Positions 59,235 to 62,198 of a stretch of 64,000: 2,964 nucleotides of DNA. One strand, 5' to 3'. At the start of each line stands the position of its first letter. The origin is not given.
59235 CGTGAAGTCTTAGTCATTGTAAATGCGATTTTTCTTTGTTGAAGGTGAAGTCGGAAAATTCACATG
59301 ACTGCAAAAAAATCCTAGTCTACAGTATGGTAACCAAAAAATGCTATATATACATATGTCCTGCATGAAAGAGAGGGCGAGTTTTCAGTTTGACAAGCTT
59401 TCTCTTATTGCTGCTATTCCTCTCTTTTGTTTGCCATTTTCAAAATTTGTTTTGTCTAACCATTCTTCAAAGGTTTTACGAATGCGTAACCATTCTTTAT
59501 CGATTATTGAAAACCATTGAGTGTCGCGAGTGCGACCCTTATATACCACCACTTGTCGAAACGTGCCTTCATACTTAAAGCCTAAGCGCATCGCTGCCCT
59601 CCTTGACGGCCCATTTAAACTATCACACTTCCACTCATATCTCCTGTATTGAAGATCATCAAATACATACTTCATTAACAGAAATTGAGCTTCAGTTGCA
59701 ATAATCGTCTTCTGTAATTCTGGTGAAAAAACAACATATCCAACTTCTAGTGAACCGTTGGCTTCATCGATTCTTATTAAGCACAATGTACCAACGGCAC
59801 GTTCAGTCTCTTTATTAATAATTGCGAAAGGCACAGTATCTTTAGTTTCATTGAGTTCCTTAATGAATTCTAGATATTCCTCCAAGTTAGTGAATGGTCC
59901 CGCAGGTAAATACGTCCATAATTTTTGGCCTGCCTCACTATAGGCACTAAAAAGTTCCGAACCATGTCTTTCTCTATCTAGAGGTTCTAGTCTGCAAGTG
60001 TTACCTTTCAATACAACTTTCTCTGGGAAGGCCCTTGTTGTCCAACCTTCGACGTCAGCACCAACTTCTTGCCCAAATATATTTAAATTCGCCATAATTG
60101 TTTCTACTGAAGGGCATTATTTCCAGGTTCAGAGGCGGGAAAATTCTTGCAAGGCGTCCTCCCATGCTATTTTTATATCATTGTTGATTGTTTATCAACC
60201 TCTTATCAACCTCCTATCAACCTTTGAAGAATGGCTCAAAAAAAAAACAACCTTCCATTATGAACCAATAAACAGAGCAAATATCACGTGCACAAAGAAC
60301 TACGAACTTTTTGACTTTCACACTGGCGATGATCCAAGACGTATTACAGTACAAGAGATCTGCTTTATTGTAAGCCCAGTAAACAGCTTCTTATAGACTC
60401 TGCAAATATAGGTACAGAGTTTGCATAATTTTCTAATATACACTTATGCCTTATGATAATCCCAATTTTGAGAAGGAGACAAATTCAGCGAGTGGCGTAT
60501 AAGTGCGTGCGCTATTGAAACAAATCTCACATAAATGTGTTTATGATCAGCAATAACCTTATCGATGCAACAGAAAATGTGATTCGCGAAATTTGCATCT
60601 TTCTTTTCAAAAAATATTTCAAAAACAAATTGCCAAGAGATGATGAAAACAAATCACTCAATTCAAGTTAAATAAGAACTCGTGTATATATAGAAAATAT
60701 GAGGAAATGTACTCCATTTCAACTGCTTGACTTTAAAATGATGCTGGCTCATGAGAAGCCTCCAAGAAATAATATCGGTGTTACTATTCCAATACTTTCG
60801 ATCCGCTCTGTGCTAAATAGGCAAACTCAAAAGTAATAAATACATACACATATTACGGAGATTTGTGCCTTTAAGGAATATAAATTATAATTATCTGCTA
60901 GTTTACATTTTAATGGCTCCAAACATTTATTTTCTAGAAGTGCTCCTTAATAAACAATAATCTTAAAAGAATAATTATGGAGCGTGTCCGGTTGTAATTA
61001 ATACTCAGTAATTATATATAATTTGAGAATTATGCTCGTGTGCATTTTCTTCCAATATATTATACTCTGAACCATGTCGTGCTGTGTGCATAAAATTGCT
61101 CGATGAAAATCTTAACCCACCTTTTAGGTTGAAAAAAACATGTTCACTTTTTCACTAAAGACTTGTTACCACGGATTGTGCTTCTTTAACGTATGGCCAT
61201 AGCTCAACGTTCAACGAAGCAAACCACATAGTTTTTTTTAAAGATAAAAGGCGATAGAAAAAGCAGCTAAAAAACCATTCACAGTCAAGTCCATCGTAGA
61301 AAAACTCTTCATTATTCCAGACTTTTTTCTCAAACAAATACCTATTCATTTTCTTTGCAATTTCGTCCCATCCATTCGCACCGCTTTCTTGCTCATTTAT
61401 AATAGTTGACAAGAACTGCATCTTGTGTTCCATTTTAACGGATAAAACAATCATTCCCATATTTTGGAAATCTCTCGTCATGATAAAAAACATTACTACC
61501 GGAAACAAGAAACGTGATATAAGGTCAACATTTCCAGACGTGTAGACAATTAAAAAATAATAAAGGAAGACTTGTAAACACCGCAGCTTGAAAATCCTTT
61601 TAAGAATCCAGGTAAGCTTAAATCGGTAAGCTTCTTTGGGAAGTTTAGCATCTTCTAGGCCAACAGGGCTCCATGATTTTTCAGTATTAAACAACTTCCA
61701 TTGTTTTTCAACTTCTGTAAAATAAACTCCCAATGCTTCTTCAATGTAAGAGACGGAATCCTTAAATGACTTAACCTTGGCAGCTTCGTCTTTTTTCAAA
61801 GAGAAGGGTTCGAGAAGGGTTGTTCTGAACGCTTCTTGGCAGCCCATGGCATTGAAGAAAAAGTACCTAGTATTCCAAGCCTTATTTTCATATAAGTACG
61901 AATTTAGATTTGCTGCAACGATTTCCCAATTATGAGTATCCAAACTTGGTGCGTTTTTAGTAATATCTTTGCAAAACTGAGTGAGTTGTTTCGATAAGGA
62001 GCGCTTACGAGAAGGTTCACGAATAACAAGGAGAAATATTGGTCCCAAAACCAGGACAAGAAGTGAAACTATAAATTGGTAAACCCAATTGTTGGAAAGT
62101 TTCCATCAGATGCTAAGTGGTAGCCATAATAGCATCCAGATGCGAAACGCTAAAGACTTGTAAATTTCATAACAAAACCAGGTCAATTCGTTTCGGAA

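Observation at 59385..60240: Orphan subtelomeric GNAT acetyltransferase (YIR042C) with tandem GATAA-repeat, NCR-style promoter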

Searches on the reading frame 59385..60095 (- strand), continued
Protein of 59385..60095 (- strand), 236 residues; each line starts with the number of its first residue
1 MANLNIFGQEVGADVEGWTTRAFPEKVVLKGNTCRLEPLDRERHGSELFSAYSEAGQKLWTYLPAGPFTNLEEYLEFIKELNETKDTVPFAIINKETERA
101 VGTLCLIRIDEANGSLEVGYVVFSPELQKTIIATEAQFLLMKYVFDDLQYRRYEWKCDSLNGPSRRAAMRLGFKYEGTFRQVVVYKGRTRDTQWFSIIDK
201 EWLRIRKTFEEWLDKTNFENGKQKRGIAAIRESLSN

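Call 57: search_protein_families(library=pfam, proteins=[L029:3373-4929:-, L047:9503-10426:+, L046:7574-7909:-, L039:7076-8506:-, L033:6603-7718:-, L079:5704-6675:+, L091:5677-6180:+, L029:6106-6669:+, L041:6906-7616:+, L043:2819-3328:+], max_evalue=0.001)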
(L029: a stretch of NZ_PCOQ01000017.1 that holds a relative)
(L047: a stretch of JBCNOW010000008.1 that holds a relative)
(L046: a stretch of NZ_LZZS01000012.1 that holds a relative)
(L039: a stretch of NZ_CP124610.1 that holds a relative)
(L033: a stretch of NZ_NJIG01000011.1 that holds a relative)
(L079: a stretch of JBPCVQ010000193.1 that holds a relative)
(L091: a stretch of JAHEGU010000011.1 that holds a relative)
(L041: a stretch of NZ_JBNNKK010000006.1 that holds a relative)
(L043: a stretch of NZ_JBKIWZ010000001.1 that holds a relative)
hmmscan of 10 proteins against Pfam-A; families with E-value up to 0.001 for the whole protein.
L029:3373-4929:- (518 aa): 2 families
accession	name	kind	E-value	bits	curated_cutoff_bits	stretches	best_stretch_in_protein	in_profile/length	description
PF00155.27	Aminotran_1_2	-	1.8e-26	93.7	19.7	1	166-463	17-319/361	Aminotransferase class I and II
PF00392.27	GntR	-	4.1e-13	49.2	27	1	53-113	3-64/64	Bacterial regulatory proteins, gntR family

L047:9503-10426:+ (307 aa): 2 families
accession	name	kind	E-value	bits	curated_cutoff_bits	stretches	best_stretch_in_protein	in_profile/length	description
PF03466.25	LysR_substrate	-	1.9e-41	142.2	28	1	94-304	2-208/209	LysR substrate binding domain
PF00126.33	HTH_1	-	1.1e-20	73.7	26.6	1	12-69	3-60/60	Bacterial regulatory helix-turn-helix protein, lysR family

L046:7574-7909:- (111 aa): 1 family
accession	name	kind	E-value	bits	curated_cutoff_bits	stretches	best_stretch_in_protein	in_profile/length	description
PF00085.26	Thioredoxin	-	4.7e-05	23.8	23.5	1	4-94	3-96/103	Thioredoxin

L039:7076-8506:- (476 aa): 2 families
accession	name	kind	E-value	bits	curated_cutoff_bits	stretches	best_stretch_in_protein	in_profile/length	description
PF01546.33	Peptidase_M20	-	2.9e-22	80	24.6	1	137-468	2-205/206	Peptidase family M20/M25/M40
PF07687.19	M20_dimer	-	0.00011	22.5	21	1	272-371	5-101/107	Peptidase dimerisation domain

L033:6603-7718:- (371 aa): 1 family
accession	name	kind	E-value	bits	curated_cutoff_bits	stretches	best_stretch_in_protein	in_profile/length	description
PF00892.27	EamA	-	1.2e-34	119.9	28.2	2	223-358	2-134/135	EamA-like transporter family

L079:5704-6675:+ (323 aa): 1 family
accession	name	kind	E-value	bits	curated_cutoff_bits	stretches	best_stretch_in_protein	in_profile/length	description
PF00892.27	EamA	-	1.6e-35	122.8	28.2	2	33-165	3-134/135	EamA-like transporter family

L091:5677-6180:+ (167 aa): 3 families
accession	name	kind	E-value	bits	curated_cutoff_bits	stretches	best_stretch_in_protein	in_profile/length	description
PF00583.31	Acetyltransf_1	-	9.4e-14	52.1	20.7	1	31-148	3-113/116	Acetyltransferase (GNAT) family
PF13508.13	Acetyltransf_7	-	1.2e-07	32.4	27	1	65-148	5-79/84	Acetyltransferase (GNAT) domain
PF13673.13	Acetyltransf_10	-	1.1e-05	25.8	23.6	1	78-148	44-104/128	Acetyltransferase (GNAT) domain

L029:6106-6669:+ (187 aa): 0 families

L041:6906-7616:+ (236 aa): 0 families

L043:2819-3328:+ (169 aa): 1 family
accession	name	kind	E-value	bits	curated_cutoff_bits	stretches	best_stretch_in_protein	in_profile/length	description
PF11776.13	RcnB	-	2.9e-17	62.7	25.9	1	109-158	1-50/51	Nickel/cobalt transporter regulator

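Call 61: list_cluster_members(proteins=[P0121, P0122, P0125, P0123, P0124, P0126, P0127, P0129, P0010, P0015])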
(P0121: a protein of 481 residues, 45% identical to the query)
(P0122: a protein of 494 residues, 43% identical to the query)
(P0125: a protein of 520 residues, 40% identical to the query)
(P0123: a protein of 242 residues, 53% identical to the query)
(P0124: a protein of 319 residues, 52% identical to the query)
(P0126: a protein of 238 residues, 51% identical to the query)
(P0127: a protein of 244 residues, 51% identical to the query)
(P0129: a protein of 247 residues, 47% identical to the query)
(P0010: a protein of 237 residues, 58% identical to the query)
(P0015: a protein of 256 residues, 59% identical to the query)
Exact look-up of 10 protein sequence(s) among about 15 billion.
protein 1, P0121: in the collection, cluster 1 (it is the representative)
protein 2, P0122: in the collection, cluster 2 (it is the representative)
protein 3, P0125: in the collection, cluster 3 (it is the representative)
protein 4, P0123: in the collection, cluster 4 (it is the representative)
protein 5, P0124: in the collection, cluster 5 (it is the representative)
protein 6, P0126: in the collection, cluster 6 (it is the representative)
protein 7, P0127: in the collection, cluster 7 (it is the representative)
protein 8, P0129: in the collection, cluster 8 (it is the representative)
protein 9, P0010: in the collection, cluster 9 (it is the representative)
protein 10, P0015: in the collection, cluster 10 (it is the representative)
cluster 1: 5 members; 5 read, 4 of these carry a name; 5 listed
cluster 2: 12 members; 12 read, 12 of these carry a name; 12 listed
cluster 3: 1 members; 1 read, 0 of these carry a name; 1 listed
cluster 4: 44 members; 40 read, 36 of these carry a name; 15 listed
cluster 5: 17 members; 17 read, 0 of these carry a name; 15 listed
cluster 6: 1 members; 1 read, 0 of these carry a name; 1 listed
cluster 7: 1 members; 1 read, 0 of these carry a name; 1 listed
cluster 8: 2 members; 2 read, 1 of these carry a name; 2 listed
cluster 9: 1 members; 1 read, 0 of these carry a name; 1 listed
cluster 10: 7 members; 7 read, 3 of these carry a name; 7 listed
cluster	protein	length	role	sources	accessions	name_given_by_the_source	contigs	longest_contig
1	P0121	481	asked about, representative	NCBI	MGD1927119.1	MAG: GNAT family N-acetyltransferase [Paracoccaceae bacterium]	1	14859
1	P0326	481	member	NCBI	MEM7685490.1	MAG: GNAT family protein [Pseudomonadota bacterium]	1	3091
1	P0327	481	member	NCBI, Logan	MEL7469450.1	MAG: GNAT family protein [Pseudomonadota bacterium]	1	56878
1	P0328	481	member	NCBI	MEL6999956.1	MAG: GNAT family protein [Pseudomonadota bacterium]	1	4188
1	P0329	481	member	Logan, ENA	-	-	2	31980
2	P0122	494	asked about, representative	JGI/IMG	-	RimJ/RimL family protein N-acetyltransferase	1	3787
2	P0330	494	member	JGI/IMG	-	RimJ/RimL family protein N-acetyltransferase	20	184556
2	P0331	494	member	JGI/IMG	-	RimJ/RimL family protein N-acetyltransferase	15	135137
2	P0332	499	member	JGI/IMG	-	RimJ/RimL family protein N-acetyltransferase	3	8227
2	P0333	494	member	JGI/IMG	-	RimJ/RimL family protein N-acetyltransferase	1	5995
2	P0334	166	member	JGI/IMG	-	hypothetical protein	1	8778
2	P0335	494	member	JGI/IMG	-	RimJ/RimL family protein N-acetyltransferase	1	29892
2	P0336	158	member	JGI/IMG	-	hypothetical protein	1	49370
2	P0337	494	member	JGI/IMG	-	RimJ/RimL family protein N-acetyltransferase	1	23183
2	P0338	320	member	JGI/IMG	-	RimJ/RimL family protein N-acetyltransferase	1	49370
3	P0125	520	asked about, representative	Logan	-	-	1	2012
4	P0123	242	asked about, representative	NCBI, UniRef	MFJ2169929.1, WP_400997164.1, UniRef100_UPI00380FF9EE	GNAT family N-acetyltransferase [Streptomyces griseofuscus] | GNAT family N-acetyltransferase n=1 Tax=Streptomyces griseofuscus TaxID=146922 ...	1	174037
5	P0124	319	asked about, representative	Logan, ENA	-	-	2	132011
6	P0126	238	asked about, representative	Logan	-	-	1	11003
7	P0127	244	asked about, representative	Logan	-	-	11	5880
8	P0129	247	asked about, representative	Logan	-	-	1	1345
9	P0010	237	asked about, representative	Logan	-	-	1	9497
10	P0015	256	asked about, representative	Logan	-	-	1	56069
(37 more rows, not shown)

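Call 78: predict_structure(alignment_id=A3)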
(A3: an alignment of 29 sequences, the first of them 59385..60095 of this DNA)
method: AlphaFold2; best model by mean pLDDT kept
length: 236 residues; sequences in the alignment: 29
mean_pLDDT: 89.6   pTM: 0.87
mean pLDDT of the five models: 89.6, 88.6, 88.5, 87.0, 87.0
residues with pLDDT >= 90: 162; 70-90: 55; 50-70: 19; < 50: 0
segments of 3 or more residues with pLDDT < 50: none
pLDDT, mean of each block of 10 residues (from residue 1): 89 88 97 97 94 71 74 93 93 96 95 93 79 96 98 90 87 92 59 93 97 96 93 91
secondary structure, 60 per line:
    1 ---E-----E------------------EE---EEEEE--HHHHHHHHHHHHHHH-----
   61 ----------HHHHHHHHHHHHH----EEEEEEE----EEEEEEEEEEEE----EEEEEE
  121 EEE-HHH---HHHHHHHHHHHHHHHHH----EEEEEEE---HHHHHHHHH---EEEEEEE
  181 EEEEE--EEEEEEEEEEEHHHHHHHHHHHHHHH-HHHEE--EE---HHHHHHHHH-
elements in order: E34-38 H41-55 H71-83 E88-94 E99-110 E115-123 H131-147 E152-158 H162-170 E174-185 E188-198 H199-213 H227-235

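Call 80: search_protein_families(library=pfam, proteins=[L023:422-1618:+, L023:2384-5530:-], max_evalue=0.001)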
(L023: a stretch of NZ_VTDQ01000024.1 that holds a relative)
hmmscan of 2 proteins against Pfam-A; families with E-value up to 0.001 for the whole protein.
L023:422-1618:+ (398 aa): 2 families
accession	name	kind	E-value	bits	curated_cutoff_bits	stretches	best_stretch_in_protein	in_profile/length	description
PF07690.21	MFS_1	-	1.7e-38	132.9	33.4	1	14-345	2-340/347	Major Facilitator Superfamily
PF00083.30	Sugar_tr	-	3.3e-05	23.4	22.3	1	45-110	48-116/452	Sugar (and other) transporter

L023:2384-5530:- (1048 aa): 1 family
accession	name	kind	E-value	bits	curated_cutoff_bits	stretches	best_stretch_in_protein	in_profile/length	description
PF00873.25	ACR_tran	-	0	1014.1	28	1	19-1040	1-1018/1021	AcrB/AcrD/AcrF family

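Call 81: fold_search(model_id=the predicted structure, library=pdb)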
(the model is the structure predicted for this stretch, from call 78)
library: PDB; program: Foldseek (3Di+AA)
matches with E <= 10: 1245; with E <= 0.001: 603
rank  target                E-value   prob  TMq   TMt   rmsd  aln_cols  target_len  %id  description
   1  3tcv_A                6.7e-28  1.00  0.89  0.94   1.5       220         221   44  Crystal structure of a GCN5-related N-acetyltransferase from Brucella melitensis (released 2011-08-17)
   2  3tcv_B                1.2e-27  1.00  0.88  0.93   1.8       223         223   44  Crystal structure of a GCN5-related N-acetyltransferase from Brucella melitensis (released 2011-08-17)
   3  3pzj_A                9.2e-21  1.00  0.73  0.86   3.0       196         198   38  Crystal structure of a probable acetyltransferases (GNAT family) from Chromobacterium violaceum ATCC 12472 (released 2011-01-19)
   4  3pzj_B                1.1e-19  1.00  0.69  0.88   2.2       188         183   38  Crystal structure of a probable acetyltransferases (GNAT family) from Chromobacterium violaceum ATCC 12472 (released 2011-01-19)
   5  2z0z                  8.1e-16  1.00  0.70  0.83   3.1       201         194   25  Crystal structure of putative acetyltransferase (released 2007-11-13)
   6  2z10                  3.0e-15  1.00  0.68  0.84   2.9       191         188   26  Crystal structure of putative acetyltransferase (released 2007-11-13)
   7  2zxv_A                3.8e-15  1.00  0.70  0.87   2.4       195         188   26  Crystal structure of putative acetyltransferase from T. thermophilus HB8 (released 2009-02-17)
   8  8gxk_C                1.4e-14  1.00  0.68  0.84   3.0       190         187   24  Pseudomonas jinjuensis N-acetyltransferase (released 2022-10-12)
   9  8gxj_C                1.4e-14  1.00  0.67  0.84   3.0       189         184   26  Pseudomonas aeruginosa N-acetyltransferase domain-containing protein PA3270 (released 2022-10-12)
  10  1yre_B                1.6e-14  1.00  0.67  0.83   3.2       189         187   24  Hypothetical protein PA3270 from Pseudomonas aeruginosa in complex with CoA (released 2005-02-15)
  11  8gxj_A                1.9e-14  1.00  0.66  0.81   3.1       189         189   26  Pseudomonas aeruginosa N-acetyltransferase domain-containing protein PA3270 (released 2022-10-12)
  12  8gxf_A                3.2e-14  1.00  0.69  0.85   3.1       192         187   24  Pseudomonas flexibilis GCN5 family acetyltransferase (released 2022-10-19)
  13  8gxj_B                3.7e-14  1.00  0.66  0.83   3.3       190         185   25  Pseudomonas aeruginosa N-acetyltransferase domain-containing protein PA3270 (released 2022-10-12)
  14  8gxk_A                4.6e-14  1.00  0.67  0.84   3.0       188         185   24  Pseudomonas jinjuensis N-acetyltransferase (released 2022-10-12)
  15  8gxk_B                5.2e-14  1.00  0.67  0.82   3.1       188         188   24  Pseudomonas jinjuensis N-acetyltransferase (released 2022-10-12)
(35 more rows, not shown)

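Call 85: find_encoding_contigs(protein=P0009, flank=4000, max_places=2)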
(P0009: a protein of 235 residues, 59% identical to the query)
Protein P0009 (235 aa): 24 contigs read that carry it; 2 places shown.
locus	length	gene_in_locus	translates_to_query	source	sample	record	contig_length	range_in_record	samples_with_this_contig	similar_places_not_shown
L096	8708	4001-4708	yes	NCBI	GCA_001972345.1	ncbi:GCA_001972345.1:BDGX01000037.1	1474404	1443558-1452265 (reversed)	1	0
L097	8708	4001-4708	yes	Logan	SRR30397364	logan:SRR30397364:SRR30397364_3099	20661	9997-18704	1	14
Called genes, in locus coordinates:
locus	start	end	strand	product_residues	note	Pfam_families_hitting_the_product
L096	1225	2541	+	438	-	PF00266:Aminotran_5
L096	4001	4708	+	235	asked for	PF13302:Acetyltransf_3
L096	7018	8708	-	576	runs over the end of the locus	PF00083:Sugar_tr, PF07690:MFS_1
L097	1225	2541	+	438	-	PF00266:Aminotran_5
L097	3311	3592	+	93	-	-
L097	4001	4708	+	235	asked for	PF13302:Acetyltransf_3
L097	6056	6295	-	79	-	-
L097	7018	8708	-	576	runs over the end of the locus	PF00083:Sugar_tr, PF07690:MFS_1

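Call 86: find_encoding_contigs(protein=P0017, flank=4000, max_places=2)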
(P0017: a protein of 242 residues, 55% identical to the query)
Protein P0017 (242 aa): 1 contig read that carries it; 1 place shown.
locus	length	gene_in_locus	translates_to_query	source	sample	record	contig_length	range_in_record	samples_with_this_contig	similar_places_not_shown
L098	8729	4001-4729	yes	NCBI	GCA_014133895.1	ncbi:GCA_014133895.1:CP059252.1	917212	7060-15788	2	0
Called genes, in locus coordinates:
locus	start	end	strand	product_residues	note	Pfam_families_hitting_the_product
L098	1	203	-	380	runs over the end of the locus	PF00248:Aldo_ket_red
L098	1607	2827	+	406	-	PF01070:FMN_dh, PF05690:ThiG (faint)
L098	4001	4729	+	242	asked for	PF13302:Acetyltransf_3, PF13420:Acetyltransf_4 (weak)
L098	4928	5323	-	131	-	-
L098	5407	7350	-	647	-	PF25586:zf-CCCH_PAN3, PF18101:Pan3_CK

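Call 87: find_encoding_contigs(protein=P0021, flank=4000, max_places=2)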
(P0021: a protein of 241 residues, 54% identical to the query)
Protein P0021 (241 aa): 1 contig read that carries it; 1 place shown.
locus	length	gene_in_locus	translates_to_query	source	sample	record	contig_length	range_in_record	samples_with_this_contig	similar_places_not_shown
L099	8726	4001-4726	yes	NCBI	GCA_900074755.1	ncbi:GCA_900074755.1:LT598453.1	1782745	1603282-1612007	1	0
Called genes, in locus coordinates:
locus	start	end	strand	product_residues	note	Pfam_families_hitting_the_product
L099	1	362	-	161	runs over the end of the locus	PF00137:ATP-synt_C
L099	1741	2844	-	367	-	-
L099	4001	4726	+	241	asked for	PF13302:Acetyltransf_3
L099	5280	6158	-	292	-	PF00106:adh_short, PF01370:Epimerase (faint), PF08659:KR, PF13561:adh_short_C2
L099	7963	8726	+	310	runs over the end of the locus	PF08543:Phos_pyr_kin, PF00294:PfkB (weak)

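Call 88: find_encoding_contigs(protein=P0273, flank=4000, max_places=2)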
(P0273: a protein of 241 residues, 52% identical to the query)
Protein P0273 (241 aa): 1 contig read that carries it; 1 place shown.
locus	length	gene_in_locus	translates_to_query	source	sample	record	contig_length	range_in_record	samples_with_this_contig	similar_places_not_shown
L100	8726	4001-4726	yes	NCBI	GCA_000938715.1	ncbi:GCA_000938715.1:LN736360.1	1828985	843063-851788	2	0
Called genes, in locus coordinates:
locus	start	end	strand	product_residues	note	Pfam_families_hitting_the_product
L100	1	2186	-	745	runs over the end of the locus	PF00150:Cellulase (weak), PF18564:Glyco_hydro_5_C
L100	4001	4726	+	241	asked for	PF13302:Acetyltransf_3, PF00583:Acetyltransf_1 (weak)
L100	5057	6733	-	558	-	PF07766:LETM1_RBD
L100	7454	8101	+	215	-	-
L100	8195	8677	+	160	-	PF04032:Rpr2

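Call 90: find_encoding_contigs(protein=P0079, flank=3000, max_places=2)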
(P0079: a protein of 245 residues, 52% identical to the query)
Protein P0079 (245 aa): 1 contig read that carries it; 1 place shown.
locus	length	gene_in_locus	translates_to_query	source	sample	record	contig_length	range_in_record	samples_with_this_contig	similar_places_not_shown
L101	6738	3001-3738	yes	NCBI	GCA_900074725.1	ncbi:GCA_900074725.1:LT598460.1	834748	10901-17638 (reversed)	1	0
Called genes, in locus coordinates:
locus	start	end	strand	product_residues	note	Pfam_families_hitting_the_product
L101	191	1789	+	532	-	PF07690:MFS_1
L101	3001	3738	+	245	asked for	PF13302:Acetyltransf_3, PF00583:Acetyltransf_1, PF13420:Acetyltransf_4 (weak)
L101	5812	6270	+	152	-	-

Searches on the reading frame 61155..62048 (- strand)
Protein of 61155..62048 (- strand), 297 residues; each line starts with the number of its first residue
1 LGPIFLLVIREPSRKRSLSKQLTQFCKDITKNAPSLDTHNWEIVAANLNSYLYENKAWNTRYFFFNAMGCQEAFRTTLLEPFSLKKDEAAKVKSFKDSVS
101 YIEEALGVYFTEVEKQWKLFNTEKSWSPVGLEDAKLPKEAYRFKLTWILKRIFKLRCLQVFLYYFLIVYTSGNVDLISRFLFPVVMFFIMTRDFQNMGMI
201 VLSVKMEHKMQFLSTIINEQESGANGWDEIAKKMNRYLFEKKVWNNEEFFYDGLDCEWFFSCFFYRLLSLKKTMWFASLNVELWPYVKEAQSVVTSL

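Call 53: search_protein_families(library=pfam, proteins=[window:61155-62048:-], max_evalue=0.001)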
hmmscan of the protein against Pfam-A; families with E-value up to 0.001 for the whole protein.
window:61155-62048:- (297 aa): 1 family
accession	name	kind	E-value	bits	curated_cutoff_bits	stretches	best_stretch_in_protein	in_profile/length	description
PF00674.25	DUP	-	8.2e-59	196.5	23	2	175-272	3-102/102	DUP family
